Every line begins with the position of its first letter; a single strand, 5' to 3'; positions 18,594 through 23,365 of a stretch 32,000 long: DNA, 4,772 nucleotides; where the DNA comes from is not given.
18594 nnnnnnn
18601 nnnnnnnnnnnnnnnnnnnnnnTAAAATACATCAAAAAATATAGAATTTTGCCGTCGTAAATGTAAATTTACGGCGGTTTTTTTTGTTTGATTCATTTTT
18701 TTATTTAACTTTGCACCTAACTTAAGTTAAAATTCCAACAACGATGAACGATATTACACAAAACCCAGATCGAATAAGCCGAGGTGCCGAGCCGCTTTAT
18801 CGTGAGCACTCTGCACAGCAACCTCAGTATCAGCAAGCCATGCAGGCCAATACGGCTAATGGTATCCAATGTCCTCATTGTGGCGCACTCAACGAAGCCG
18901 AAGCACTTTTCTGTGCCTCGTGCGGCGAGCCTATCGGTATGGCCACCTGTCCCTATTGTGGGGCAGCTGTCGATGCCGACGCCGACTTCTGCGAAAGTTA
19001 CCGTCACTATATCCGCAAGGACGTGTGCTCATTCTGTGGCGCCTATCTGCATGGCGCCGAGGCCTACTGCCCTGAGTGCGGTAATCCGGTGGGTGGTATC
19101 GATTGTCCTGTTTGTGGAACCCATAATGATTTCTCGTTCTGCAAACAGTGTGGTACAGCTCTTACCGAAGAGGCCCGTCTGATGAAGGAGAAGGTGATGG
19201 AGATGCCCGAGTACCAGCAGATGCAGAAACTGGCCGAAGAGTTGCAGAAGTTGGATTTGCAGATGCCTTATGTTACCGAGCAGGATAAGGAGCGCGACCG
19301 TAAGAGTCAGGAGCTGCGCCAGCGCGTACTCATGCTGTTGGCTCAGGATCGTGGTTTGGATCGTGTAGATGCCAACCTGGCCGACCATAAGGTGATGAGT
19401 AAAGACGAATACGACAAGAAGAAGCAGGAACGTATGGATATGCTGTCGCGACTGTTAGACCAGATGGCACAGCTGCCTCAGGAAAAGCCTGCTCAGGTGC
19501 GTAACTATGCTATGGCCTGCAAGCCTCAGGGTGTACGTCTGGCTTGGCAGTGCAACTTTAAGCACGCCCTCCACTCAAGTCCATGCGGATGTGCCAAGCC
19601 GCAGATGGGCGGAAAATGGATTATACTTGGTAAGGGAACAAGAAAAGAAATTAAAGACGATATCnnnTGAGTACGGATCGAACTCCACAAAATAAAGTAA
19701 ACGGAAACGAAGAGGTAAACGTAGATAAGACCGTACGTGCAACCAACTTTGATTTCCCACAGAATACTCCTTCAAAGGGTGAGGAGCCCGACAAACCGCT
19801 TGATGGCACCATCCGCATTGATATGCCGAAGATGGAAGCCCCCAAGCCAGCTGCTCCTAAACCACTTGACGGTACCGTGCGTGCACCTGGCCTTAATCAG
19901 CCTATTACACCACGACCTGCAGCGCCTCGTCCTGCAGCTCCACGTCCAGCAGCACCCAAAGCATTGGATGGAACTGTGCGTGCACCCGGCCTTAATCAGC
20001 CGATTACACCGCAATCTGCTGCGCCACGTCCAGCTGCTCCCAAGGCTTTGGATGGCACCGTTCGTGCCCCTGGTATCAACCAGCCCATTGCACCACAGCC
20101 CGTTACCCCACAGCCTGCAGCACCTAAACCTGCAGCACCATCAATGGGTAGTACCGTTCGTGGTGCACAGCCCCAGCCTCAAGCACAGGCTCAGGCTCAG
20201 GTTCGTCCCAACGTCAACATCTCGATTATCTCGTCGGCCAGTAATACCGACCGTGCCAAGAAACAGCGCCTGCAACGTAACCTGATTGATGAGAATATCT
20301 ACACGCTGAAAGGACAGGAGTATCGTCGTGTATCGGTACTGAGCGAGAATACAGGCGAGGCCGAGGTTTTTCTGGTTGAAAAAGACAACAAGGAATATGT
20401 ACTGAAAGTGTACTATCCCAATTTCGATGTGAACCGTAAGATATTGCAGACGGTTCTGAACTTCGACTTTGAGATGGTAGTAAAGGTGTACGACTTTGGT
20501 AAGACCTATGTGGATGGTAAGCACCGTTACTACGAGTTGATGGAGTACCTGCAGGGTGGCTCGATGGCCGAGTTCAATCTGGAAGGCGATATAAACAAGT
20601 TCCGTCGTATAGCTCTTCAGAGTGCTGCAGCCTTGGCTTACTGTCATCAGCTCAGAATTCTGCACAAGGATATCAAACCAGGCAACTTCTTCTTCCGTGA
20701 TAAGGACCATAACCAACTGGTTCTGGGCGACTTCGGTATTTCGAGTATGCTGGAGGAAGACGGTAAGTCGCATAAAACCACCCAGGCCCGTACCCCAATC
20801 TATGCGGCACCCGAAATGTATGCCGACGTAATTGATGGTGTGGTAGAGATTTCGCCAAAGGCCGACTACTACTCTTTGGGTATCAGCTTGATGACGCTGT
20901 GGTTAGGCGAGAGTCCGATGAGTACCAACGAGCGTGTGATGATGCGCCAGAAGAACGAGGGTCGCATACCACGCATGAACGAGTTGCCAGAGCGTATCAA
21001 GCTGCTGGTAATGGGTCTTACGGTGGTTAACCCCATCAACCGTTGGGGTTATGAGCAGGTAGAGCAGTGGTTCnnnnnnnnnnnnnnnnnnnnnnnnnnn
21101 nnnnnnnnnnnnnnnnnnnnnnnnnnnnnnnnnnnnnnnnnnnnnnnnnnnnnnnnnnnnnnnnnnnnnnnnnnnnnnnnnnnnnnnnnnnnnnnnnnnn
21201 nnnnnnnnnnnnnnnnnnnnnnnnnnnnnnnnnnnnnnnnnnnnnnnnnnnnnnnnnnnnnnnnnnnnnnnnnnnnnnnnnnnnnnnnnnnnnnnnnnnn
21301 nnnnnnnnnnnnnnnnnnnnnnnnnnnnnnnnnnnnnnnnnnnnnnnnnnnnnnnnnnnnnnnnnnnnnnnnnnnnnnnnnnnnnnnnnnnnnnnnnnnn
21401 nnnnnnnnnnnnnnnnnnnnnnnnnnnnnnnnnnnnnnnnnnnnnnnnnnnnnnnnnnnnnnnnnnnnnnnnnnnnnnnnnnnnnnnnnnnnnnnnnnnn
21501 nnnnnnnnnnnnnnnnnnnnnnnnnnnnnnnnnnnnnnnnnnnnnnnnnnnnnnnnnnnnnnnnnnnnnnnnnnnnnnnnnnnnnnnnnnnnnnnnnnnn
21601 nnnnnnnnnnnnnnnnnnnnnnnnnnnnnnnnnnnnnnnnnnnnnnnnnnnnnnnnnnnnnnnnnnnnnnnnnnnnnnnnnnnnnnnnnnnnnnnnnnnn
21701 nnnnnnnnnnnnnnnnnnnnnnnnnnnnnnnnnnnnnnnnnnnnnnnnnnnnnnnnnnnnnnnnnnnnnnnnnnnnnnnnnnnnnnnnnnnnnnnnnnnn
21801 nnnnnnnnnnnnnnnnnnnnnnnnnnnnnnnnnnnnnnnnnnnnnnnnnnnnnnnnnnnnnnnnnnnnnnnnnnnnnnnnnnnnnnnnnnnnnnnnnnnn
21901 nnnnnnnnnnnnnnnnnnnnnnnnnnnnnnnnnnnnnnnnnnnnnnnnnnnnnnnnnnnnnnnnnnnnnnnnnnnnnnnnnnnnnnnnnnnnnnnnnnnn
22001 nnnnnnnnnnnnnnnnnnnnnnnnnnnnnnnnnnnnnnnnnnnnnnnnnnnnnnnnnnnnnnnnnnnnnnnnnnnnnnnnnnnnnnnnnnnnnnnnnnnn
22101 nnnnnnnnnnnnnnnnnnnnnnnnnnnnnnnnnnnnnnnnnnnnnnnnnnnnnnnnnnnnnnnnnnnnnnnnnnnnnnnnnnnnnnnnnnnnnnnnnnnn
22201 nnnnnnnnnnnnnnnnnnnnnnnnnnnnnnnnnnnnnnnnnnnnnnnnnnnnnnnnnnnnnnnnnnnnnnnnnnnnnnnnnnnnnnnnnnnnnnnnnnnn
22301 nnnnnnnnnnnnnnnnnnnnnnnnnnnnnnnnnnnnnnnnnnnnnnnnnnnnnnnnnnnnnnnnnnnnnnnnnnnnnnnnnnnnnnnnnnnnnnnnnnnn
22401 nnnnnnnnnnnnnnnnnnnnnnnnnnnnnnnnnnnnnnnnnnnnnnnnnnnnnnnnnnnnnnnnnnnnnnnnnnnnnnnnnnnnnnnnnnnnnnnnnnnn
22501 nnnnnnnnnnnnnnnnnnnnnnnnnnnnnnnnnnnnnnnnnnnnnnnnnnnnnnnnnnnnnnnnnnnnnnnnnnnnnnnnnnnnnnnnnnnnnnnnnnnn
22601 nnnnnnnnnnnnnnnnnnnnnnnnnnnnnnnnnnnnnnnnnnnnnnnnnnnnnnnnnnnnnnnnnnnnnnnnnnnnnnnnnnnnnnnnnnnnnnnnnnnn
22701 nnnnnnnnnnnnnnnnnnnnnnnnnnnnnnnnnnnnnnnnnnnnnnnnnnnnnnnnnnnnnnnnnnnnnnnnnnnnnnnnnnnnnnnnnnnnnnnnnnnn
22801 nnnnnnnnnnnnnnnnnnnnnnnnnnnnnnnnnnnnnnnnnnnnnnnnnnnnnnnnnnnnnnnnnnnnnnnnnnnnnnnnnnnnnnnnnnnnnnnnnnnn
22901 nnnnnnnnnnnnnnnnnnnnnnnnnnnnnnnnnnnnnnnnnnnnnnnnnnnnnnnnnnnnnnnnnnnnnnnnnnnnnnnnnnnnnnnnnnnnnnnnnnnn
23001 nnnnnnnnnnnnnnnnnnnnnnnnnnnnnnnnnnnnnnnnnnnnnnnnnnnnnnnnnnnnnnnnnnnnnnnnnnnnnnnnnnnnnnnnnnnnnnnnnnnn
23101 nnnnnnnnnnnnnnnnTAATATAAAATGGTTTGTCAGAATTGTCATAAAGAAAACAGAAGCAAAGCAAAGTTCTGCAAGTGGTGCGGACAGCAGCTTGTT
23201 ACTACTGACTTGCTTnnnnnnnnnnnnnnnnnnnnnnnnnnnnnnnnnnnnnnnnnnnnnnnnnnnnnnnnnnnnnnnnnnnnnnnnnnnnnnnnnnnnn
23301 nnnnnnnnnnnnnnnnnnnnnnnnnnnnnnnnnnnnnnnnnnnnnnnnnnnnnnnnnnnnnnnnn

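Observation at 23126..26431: Single polypeptide with four tandem CbbX/SpoVK-class AAA+ modules, the first catalytically degenerate, headed by a zinc ribbon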

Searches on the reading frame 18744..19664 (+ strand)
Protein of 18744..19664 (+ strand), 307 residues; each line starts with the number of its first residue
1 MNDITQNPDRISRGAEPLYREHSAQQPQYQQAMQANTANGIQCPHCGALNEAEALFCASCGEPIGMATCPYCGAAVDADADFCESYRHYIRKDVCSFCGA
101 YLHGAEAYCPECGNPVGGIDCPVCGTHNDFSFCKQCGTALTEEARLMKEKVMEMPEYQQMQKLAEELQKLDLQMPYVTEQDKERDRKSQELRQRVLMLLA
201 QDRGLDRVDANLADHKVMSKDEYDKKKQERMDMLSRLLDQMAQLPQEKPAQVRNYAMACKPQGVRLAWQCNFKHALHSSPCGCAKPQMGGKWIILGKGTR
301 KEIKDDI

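Call 39: search_protein_families(library=padloc, proteins=[window:18744-19664:+], max_evalue=0.001)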
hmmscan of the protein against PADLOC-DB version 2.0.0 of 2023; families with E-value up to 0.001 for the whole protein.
window:18744-19664:+ (307 aa): 2 families
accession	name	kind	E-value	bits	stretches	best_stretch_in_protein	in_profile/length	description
PDLC00257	LmuB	-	2e-05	21.7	1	118-237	292-414/571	AAA ATPase domain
PDLC03859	LmuB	-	0.00065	17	0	120-243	333-463/611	-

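Call 40: search_protein_families(library=pfam, proteins=[window:18744-19664:+], max_evalue=1)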
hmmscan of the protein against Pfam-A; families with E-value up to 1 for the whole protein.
window:18744-19664:+ (307 aa): 18 families
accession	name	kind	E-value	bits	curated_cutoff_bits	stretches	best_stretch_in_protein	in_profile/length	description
PF12773.13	DZR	-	5e-17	62.2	27.3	3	43-84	1-42/45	Double zinc ribbon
PF24463.1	DUF7577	-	7.2e-15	54.7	28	3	40-64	2-26/27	Domain of unknown function (DUF7577)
PF13240.11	Zn_Ribbon_1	-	5.4e-14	51.9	25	4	43-63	2-22/23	zinc-ribbon domain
PF13248.11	Zn_ribbon_3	-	1.7e-12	46.7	27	2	41-64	3-26/26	zinc-ribbon domain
PF24460.1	DUF7575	-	4.5e-09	36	28.5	3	67-83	4-20/28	Domain of unknown function (DUF7575)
PF18912.6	DZR_2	-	1.4e-06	28.5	27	3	68-112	9-55/56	Double zinc ribbon domain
PF17032.10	Zn_ribbon_15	-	7e-06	27.2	28.9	2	92-113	52-73/73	zinc-ribbon family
PF15801.11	zf-C6H2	-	0.00042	20.8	30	1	36-58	8-30/47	zf-MYND-like zinc finger, mRNA-binding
PF00641.23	Zn_ribbon_RanBP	-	0.01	15.5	27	1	42-61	6-25/30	Zn-finger in Ran binding protein and others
PF20173.3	ZnF_RZ-type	-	0.046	13.8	27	1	58-76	23-41/54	RZ type zinc finger domain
PF04632.18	FUSC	-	0.08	12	30.9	1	146-262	176-293/660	Fusaric acid resistance protein family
PF02928.21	zf-C5HC2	-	0.13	13.1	22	1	95-138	1-37/54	C5HC2 zinc finger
PF07282.18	Cas12f1-like_TNB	-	0.18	12.4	26.3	0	43-79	31-53/60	Cas12f1-like, TNB domain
PF14255.11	Cys_rich_CPXG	-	0.22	11.9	25.2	1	68-98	2-30/52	Cysteine-rich CPXCG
PF04267.17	SoxD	-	0.61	10.6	27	0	41-53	2-14/82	Sarcosine oxidase, delta subunit family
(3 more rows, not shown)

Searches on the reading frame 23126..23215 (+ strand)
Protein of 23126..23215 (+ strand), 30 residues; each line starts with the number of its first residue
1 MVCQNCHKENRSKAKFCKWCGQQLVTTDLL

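Call 40: search_protein_families(library=pfam, proteins=[window:23126-23215:+], max_evalue=1)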
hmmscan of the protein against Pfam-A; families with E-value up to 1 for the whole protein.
window:23126-23215:+ (30 aa): 11 families
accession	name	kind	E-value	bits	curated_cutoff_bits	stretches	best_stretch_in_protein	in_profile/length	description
PF12773.13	DZR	-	1.8e-06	28.5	27.3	1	3-25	1-23/45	Double zinc ribbon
PF13240.11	Zn_Ribbon_1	-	3.2e-06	27.2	25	1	3-23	2-22/23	zinc-ribbon domain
PF24460.1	DUF7575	-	5.2e-06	26.2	28.5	1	2-24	5-27/28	Domain of unknown function (DUF7575)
PF24463.1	DUF7577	-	5.9e-06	26.2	28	1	2-24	4-26/27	Domain of unknown function (DUF7577)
PF18912.6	DZR_2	-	0.0049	17.1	27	1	2-24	23-46/56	Double zinc ribbon domain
PF13248.11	Zn_ribbon_3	-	0.0049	16.7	27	1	3-24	5-26/26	zinc-ribbon domain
PF14803.11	Zn_ribbon_Nudix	-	0.0055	17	25.6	1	15-24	1-10/34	Nudix N-terminal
PF17032.10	Zn_ribbon_15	-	0.043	15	28.9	1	2-21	54-73/73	zinc-ribbon family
PF01529.25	DHHC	-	0.045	14.2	28.7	1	2-24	7-29/133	DHHC palmitoyltransferase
PF08772.16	Zn_ribbon_NOB1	-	0.11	13.1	24.9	1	2-24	10-33/72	Nin one binding (NOB1) Zn-ribbon like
PF01155.25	HypA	-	0.29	11.6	28.9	1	2-25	72-97/112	Hydrogenase/urease nickel incorporation, metallochaperone, hypA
